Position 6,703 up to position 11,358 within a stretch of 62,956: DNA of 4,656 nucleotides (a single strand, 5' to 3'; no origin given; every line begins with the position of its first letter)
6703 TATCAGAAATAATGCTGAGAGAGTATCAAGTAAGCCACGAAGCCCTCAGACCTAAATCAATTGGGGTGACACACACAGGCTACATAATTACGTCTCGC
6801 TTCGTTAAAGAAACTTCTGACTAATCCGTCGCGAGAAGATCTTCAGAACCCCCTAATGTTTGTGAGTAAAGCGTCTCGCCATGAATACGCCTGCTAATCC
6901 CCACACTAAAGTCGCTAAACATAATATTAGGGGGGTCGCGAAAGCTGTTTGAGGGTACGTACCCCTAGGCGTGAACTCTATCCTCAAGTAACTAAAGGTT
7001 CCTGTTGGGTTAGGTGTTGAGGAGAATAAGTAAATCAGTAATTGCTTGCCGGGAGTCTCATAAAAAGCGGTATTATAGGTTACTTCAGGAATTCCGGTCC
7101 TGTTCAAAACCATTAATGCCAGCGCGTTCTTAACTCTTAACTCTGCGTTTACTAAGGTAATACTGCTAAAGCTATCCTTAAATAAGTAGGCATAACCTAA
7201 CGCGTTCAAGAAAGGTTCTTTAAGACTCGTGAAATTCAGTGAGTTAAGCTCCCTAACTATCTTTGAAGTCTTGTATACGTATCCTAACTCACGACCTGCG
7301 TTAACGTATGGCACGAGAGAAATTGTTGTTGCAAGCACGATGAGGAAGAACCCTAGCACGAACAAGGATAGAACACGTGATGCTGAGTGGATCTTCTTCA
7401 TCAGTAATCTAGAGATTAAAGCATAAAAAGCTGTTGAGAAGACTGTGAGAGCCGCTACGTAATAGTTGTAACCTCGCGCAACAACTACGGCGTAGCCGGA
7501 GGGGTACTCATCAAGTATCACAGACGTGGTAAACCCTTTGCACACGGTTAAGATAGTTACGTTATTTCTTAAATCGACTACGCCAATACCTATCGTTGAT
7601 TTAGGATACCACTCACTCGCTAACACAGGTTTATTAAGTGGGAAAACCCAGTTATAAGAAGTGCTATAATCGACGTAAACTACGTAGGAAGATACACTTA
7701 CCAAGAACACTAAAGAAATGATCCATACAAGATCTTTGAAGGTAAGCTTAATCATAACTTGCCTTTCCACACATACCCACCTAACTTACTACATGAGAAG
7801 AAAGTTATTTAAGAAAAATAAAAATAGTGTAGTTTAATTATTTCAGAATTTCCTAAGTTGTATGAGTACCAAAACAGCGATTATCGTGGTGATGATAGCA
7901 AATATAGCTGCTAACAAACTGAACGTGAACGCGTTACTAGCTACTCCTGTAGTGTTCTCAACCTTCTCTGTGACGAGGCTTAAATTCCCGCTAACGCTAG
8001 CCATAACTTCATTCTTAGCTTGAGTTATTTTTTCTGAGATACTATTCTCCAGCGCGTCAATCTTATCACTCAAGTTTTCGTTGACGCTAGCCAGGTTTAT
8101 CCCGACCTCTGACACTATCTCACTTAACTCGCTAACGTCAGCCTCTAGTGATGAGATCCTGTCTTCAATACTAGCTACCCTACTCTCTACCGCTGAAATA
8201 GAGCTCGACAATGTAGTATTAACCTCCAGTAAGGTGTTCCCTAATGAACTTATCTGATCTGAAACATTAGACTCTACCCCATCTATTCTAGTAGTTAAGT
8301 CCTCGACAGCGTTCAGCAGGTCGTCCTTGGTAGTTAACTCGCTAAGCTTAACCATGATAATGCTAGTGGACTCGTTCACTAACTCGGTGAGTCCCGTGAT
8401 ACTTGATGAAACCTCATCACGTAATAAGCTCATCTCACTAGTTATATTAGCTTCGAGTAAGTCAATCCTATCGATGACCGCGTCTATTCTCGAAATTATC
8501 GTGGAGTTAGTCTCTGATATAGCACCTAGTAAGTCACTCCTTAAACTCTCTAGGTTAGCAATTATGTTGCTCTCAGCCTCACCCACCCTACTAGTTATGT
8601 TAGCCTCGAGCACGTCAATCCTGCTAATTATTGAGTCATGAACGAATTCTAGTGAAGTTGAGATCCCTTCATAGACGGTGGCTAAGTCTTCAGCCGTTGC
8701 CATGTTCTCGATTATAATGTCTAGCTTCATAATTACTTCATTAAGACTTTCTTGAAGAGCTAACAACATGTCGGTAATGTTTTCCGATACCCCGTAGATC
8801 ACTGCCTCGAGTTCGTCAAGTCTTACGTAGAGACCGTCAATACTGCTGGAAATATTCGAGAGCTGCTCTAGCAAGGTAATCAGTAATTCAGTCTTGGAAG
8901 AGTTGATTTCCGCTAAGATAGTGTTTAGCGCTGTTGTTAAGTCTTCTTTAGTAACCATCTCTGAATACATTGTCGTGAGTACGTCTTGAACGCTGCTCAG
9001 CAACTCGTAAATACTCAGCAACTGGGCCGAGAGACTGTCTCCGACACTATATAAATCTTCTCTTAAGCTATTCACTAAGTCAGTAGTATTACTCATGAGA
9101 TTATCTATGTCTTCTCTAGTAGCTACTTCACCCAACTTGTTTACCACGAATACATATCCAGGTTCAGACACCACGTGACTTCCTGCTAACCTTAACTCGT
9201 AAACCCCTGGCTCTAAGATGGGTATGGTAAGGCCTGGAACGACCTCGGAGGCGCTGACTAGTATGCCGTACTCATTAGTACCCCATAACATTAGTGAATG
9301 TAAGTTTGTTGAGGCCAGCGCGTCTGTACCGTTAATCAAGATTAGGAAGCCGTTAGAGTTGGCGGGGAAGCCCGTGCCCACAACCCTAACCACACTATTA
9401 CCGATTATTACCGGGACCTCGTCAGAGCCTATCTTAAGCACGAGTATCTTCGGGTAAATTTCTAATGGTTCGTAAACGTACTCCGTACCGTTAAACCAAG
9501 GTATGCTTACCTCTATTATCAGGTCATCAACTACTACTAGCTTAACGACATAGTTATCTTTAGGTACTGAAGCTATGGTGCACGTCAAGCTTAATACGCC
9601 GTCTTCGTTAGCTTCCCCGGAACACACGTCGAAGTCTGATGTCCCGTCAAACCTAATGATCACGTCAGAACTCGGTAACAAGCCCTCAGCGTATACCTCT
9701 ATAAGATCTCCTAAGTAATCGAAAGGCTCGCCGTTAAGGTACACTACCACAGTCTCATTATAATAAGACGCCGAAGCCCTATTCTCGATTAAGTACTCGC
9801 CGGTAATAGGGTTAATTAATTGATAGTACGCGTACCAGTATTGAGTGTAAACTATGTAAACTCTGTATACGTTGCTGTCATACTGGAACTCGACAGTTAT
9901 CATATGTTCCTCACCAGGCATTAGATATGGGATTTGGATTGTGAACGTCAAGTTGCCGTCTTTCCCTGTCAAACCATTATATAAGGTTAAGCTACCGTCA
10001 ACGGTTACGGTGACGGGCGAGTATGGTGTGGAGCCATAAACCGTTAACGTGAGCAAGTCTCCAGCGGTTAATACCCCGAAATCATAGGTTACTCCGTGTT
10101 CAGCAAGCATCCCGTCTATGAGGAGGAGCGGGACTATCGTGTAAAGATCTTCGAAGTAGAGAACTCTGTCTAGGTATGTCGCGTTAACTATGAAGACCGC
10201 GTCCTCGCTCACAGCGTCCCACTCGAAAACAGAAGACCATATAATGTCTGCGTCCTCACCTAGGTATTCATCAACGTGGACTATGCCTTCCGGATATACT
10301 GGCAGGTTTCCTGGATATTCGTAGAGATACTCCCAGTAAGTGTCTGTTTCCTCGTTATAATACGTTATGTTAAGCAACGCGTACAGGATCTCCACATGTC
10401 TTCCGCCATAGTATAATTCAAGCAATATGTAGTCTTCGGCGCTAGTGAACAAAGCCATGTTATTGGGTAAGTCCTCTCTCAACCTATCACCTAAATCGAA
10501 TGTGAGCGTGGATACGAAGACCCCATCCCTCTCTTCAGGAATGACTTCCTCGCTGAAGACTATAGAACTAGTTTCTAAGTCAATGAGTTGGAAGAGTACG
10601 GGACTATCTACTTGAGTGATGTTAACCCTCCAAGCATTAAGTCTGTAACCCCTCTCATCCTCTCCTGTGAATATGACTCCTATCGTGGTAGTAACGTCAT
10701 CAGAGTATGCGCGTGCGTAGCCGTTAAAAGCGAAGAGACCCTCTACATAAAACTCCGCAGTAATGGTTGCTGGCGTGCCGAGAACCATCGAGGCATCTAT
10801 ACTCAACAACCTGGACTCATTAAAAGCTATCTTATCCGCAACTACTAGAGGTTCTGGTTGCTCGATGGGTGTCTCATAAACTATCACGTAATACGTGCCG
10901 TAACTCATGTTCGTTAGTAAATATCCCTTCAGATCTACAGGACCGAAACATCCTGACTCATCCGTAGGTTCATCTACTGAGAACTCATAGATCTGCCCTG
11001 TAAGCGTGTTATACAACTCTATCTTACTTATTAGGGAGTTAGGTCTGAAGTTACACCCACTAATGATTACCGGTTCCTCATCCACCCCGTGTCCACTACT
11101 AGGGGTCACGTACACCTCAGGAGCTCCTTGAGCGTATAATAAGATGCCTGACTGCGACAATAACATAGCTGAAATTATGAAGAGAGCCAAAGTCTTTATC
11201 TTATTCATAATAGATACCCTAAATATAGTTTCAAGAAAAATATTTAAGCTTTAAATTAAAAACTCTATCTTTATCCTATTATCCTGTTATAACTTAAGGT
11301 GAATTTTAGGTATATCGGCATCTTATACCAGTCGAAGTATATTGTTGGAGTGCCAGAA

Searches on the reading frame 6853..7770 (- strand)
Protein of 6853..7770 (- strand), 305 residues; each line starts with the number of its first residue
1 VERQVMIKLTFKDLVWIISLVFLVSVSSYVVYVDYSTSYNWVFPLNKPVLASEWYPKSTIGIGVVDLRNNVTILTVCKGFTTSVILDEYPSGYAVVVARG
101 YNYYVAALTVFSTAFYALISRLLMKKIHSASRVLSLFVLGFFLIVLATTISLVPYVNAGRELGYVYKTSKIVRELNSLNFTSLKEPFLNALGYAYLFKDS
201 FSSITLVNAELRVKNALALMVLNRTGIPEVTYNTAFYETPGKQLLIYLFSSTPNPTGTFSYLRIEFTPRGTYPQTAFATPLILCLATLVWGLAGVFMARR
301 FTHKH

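Call 40: search_protein_families(library=ncbifam, proteins=[window:6853-7770:-], max_evalue=1)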
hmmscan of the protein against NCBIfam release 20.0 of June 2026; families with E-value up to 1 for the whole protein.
window:6853-7770:- (305 aa): 1 family
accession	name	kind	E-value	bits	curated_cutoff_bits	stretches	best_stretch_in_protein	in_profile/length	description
NF041514.1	Legion_RtxA_N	exception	0.12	11.8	500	1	29-100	46-115/335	enhanced entry virulence factor RtxA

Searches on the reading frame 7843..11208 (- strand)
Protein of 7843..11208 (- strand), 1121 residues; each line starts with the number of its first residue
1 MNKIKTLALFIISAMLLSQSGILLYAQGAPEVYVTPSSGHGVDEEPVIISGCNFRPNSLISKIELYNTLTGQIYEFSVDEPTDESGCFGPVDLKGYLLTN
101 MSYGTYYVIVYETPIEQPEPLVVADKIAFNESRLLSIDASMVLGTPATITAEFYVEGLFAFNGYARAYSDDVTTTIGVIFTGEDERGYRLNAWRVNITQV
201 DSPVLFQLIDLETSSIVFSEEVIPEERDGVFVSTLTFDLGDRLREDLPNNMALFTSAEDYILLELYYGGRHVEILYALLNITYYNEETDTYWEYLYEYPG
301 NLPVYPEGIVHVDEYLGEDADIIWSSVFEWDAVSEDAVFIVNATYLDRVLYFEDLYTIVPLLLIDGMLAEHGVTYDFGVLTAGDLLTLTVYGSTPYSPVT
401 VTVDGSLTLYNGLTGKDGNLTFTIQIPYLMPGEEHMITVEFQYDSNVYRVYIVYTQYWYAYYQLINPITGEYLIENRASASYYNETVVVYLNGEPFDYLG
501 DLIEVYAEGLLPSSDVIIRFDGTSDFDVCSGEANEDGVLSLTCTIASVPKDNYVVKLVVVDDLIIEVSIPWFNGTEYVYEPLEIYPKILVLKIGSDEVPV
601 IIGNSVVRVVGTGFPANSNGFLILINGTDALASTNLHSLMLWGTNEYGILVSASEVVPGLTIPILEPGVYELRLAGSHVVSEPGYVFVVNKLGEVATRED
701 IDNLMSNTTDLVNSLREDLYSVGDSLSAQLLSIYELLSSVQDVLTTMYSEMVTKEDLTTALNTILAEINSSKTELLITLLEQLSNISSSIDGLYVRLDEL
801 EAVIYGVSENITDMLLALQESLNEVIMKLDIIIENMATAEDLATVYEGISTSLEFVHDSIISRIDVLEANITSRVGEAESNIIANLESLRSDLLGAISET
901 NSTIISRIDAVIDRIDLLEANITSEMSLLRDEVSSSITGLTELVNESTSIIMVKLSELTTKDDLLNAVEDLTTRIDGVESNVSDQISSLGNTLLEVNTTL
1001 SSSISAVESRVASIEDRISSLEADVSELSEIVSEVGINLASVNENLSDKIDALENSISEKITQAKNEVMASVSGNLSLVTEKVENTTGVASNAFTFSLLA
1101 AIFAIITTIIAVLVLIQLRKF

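Call 11: search_protein_families(library=pfam, proteins=[window:7843-11208:-], max_evalue=0.01)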
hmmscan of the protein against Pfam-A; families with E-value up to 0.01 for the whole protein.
window:7843-11208:- (1121 aa): 6 families
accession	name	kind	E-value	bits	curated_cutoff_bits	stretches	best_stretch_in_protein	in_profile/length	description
PF06825.17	HSBP1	-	7.3e-09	35.8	28.6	0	902-926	23-47/51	Heat shock factor binding protein 1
PF01442.23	Apolipoprotein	-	2e-08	34.6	90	1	915-1069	57-175/190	Apolipoprotein A1/A4/E domain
PF23991.1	DUF7310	-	3.8e-07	30.9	40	1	971-1052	1-76/83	Coiled-coil region of unknown function (DUF7310)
PF07889.17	DUF1664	-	1.1e-06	29.1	34.6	1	959-1044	34-122/124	Protein of unknown function (DUF1664)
PF04513.17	Baculo_PEP_C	-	1.3e-06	29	38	0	906-1008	16-116/140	Baculovirus polyhedron envelope protein, PEP, C terminus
PF04849.18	HAP1_N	-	0.008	15.8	33.9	0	989-1035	86-132/307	HAP1 N-terminal conserved region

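Call 40: search_protein_families(library=ncbifam, proteins=[window:7843-11208:-], max_evalue=1)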
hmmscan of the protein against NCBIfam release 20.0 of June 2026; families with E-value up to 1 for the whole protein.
window:7843-11208:- (1121 aa): 11 families
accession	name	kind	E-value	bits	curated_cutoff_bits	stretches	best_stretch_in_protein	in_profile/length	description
TIGR04527.1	mycoplas_twoTM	subfamily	0.024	14.3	125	2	881-1020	40-172/248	MG_279/MG_280 family protein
NF033510.3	Ca_tandemer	repeat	0.033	14.6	50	1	387-432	32-80/96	Ca2+-stabilized repeat-containing adhesin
NF047377.1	heat_HspR_dupli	exception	0.036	13.5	300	1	1022-1072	45-100/214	heat shock protein transcriptional repressor HspR, fused homodimer type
NF033542.1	transpos_IS110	equivalog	0.049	12.8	140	0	958-1071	113-224/343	IS110 family RNA-guided transposase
TIGR00996.1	Mtu_fam_mce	paralog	0.065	12.4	140.5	1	726-839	162-274/291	MCE family protein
NF002750.0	PRK02793.1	equivalog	0.066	13.4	103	1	1005-1064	4-63/72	phi X174 lysis protein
NF038218.1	IcmG_DotF_IVB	equivalog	0.12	12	200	1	749-812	114-176/266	type IVB secretion system protein IcmG/DotF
TIGR04211.1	SH3_and_anchor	equivalog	0.19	11.3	65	1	993-1068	92-166/198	TIGR04211 family SH3 domain-containing protein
NF045780.1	TrlF_fam_ATP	equivalog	0.24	10.1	350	1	773-1066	462-752/944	TrlF family AAA-like ATPase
NF045650.1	CD1247_Nterm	equivalog_domain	0.31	11.7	30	1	967-1031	4-68/70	CD1247 N-terminal domain-containing protein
NF009644.1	PRK13169.1-5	equivalog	0.49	11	130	0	1008-1067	7-69/116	DNA replication initiation control protein YabA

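Call 95: search_solved_structures(query=window:7843-11208:-, max_evalue=0.01)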
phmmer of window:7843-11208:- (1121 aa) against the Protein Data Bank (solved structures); distinct sequences matched with E-value up to 0.01: 1.
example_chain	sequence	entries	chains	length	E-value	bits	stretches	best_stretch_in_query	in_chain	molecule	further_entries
7zr2_A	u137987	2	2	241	0.00027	22.1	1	898-1094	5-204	Spike protein S2',Chimeric protein mimic of SARS-CoV-2 Spike HR1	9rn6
